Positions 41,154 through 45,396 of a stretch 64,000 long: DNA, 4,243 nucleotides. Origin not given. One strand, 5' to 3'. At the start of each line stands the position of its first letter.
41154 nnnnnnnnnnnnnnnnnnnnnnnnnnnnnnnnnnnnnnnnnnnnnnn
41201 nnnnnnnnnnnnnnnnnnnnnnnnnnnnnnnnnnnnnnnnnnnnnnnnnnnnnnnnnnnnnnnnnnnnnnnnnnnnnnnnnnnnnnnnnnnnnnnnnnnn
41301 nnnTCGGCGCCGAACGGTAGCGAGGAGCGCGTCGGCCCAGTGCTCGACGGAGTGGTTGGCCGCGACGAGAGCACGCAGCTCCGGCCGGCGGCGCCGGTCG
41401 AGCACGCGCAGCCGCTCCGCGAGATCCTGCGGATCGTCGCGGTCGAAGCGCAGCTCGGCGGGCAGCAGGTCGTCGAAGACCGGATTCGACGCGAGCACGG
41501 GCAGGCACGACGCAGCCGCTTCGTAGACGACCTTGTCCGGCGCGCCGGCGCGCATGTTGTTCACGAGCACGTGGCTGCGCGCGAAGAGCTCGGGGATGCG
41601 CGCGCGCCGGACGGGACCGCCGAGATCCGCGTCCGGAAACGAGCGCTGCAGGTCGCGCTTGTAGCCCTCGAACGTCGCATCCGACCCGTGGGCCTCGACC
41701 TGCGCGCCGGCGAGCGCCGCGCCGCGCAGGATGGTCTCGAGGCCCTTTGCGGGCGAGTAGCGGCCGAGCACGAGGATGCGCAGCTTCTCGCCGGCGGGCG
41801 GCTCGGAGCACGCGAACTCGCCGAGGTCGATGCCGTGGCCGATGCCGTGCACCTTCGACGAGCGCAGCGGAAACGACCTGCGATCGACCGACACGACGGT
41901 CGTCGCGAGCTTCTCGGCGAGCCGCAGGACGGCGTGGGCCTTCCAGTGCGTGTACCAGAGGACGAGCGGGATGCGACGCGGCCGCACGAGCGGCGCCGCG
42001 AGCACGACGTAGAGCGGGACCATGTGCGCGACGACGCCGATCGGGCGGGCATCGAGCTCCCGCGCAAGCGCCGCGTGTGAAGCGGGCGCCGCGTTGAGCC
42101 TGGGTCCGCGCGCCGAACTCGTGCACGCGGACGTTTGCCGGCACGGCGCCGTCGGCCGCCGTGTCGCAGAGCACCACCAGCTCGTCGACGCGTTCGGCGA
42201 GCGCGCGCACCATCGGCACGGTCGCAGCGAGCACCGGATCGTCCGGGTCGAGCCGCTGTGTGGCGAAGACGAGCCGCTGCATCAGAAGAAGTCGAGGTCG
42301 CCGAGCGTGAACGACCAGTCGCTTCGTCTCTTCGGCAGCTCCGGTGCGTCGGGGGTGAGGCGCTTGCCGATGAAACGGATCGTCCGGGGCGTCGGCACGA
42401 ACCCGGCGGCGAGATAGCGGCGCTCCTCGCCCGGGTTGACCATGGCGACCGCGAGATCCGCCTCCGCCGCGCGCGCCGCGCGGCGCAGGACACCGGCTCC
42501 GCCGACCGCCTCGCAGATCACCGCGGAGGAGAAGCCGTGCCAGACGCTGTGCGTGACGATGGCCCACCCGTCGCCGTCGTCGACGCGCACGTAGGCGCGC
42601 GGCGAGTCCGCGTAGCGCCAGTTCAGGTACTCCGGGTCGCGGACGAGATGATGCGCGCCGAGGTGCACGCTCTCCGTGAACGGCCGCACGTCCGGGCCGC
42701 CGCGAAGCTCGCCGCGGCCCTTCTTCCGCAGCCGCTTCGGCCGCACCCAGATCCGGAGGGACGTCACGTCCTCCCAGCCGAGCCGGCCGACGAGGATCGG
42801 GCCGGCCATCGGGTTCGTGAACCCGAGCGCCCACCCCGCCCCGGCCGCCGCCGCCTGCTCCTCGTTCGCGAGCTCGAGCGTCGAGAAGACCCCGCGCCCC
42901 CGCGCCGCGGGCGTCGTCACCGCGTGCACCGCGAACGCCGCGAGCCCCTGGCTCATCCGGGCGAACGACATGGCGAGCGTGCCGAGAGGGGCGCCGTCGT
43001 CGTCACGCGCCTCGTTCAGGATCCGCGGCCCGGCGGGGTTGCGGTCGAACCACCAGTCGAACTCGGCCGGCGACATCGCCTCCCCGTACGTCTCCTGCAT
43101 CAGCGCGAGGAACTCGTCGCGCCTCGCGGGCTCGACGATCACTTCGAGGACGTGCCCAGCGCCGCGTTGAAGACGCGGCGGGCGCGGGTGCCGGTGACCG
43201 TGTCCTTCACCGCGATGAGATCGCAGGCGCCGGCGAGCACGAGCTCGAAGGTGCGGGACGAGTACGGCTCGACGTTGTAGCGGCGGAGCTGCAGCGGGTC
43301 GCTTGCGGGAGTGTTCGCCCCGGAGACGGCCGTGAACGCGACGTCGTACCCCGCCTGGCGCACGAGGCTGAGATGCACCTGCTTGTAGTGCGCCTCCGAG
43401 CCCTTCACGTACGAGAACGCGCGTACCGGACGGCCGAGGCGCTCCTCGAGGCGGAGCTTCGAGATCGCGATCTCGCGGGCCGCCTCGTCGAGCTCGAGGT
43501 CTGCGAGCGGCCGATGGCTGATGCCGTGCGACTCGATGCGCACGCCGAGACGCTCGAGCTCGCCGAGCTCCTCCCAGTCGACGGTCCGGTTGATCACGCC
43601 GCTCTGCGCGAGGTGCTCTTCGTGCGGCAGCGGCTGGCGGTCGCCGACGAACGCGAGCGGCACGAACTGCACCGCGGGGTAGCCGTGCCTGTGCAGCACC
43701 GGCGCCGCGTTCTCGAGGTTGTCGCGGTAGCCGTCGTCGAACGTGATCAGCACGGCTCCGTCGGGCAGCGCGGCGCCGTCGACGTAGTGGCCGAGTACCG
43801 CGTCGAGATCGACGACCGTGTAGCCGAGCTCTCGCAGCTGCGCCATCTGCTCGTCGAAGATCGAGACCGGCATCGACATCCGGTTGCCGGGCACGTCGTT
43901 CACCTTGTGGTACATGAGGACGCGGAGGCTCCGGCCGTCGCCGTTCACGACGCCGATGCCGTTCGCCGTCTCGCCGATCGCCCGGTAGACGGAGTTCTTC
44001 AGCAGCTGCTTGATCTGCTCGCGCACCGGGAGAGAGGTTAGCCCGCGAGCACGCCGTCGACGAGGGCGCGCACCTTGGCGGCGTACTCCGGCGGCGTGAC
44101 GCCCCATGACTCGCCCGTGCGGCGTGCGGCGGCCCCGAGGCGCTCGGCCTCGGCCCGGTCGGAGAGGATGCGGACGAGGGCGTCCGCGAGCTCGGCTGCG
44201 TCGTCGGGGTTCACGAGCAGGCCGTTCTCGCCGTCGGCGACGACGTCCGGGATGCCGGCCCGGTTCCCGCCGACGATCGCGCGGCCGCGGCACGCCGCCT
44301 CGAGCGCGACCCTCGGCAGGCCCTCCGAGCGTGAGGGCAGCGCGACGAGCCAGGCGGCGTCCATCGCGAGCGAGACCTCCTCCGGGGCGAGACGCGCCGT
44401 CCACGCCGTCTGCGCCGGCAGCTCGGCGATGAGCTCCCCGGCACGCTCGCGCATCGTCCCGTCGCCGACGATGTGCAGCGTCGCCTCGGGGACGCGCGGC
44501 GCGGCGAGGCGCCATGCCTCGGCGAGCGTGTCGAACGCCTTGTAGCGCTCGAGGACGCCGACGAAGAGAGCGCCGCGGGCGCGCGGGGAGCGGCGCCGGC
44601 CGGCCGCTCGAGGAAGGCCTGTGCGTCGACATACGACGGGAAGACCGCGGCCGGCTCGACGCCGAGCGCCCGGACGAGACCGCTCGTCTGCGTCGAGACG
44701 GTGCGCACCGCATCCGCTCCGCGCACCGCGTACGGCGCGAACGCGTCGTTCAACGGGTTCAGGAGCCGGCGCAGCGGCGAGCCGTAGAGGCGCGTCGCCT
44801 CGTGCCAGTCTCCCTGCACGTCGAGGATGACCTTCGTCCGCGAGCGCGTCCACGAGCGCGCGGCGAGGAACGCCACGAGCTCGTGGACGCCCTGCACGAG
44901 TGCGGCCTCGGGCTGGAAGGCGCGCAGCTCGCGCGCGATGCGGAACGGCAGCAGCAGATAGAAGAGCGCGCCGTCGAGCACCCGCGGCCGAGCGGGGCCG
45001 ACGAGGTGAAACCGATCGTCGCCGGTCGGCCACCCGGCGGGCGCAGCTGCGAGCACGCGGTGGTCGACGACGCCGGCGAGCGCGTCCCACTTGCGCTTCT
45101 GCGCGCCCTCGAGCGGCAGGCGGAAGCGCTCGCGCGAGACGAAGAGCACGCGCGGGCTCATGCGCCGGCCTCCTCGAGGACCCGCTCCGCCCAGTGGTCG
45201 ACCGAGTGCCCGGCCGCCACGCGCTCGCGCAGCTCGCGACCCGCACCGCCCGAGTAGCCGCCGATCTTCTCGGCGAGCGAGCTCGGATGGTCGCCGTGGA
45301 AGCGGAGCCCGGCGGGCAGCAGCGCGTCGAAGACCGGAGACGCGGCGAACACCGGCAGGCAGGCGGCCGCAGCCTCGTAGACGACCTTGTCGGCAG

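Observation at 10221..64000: ~54-kb envelope-glycan super-locus built around GT-C-fold membrane transferases and polyprenyl-phosphate-sugar synthases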

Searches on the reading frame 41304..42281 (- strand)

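Call 9: search_protein_families(library=pfam, proteins=[window:41304-42281:-], max_evalue=0.01)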
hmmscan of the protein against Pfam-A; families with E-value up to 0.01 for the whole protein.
window:41304-42281:- (326 aa): 3 families
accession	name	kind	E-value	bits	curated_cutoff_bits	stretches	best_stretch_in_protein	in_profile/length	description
PF13524.12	Glyco_trans_1_2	-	2e-06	28.3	25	1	189-321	11-144/144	Glycosyl transferase-like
PF13692.12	Glyco_trans_1_4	-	0.00013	22.7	27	1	168-292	3-137/142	Glycosyl transferases group 1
PF00534.26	Glycos_transf_1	-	0.0048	16.9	26.4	0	163-266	12-123/172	Glycosyl transferases group 1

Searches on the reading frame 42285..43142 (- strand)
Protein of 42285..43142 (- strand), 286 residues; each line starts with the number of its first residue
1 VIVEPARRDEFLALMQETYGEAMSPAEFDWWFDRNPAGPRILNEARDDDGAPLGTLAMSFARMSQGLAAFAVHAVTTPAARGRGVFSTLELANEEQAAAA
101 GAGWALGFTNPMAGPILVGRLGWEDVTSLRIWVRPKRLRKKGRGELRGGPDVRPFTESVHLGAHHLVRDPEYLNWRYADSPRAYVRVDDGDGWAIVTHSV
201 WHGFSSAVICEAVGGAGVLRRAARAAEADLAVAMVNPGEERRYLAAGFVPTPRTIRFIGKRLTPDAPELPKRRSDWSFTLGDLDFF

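Call 9: search_protein_families(library=pfam, proteins=[window:42285-43142:-], max_evalue=0.01)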
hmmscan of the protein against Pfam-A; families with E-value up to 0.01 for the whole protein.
window:42285-43142:- (286 aa): 0 families

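Call 14: search_protein_families(library=ncbifam, proteins=[window:42285-43142:-], max_evalue=0.01)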
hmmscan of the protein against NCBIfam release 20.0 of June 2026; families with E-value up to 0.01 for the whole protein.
window:42285-43142:- (286 aa): 0 families

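Call 49: search_protein_families(library=pfam, proteins=[window:42285-43142:-], max_evalue=10)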
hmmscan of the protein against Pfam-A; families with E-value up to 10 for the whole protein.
window:42285-43142:- (286 aa): 1 family
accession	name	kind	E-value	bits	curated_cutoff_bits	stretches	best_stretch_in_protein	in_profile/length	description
PF00583.31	Acetyltransf_1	-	0.076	13.7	20.7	1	11-102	8-93/116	Acetyltransferase (GNAT) family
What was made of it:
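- Checked: (4) The 'GNAT' at 42282-43142 reaches only E=0.076 (call 49).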

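Call 73: search_solved_structures(query=window:42285-43142:-, max_evalue=1)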
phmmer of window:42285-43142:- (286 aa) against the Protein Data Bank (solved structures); distinct sequences matched with E-value up to 1: 1.
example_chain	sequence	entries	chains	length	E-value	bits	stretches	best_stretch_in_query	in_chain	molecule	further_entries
8iuf_A6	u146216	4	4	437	0.023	17.4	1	90-157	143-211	NDUFA6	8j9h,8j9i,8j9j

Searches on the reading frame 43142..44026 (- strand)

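Call 9: search_protein_families(library=pfam, proteins=[window:43142-44026:-], max_evalue=0.01)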
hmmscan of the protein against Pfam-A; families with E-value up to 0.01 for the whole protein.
window:43142-44026:- (295 aa): 1 family
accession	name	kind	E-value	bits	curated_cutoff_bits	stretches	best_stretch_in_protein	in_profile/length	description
PF01522.26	Polysacc_deac_1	-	1.5e-17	64.2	23.1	1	88-229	5-123/124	Polysaccharide deacetylase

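Call 84: search_protein_families(library=ncbifam, proteins=[window:43142-44026:-], max_evalue=0.001)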
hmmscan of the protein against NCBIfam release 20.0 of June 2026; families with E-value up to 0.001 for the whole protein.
window:43142-44026:- (295 aa): 4 families
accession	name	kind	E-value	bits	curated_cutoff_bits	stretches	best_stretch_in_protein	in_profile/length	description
TIGR03938.2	deacetyl_PgaB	equivalog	3.4e-17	62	321.9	1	33-167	2-141/621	poly-beta-1,6-N-acetyl-D-glucosamine N-deacetylase PgaB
NF011177.0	PRK14582.1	equivalog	2.5e-14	52.5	923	1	36-168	51-185/671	poly-beta-1,6-N-acetyl-D-glucosamine N-deacetylase PgaB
NF011176.0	PRK14581.1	equivalog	2.7e-14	52.2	1091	1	35-168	50-185/673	poly-beta-1,6-N-acetyl-D-glucosamine N-deacetylase PgaB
TIGR03933.1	PIA_icaB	equivalog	7.8e-06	25.6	248.35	1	51-249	34-226/245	intercellular adhesin biosynthesis polysaccharide N-deacetylase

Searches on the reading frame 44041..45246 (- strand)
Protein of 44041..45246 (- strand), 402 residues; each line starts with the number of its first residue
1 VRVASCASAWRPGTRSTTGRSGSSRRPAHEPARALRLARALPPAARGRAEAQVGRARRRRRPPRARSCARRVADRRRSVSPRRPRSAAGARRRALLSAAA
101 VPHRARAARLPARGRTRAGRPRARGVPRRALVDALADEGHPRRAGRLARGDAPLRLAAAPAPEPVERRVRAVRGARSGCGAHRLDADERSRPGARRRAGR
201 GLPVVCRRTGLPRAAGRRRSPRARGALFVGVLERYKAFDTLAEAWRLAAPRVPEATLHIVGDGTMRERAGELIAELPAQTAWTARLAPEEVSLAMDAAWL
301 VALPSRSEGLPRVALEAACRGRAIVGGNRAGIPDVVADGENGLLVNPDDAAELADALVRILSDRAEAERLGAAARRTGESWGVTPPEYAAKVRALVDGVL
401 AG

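Call 11: search_protein_families(library=pfam, proteins=[window:44041-45246:-], max_evalue=0.01)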
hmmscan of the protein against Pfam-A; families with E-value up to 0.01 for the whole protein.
window:44041-45246:- (402 aa): 3 families
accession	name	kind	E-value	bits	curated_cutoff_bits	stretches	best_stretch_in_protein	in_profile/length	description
PF00534.26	Glycos_transf_1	-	4.8e-30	104.8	26.4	1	226-376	18-171/172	Glycosyl transferases group 1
PF13692.12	Glyco_trans_1_4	-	3.5e-28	99.1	27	1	226-363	4-142/142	Glycosyl transferases group 1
PF13524.12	Glyco_trans_1_2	-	0.0007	20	25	1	251-377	11-128/144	Glycosyl transferase-like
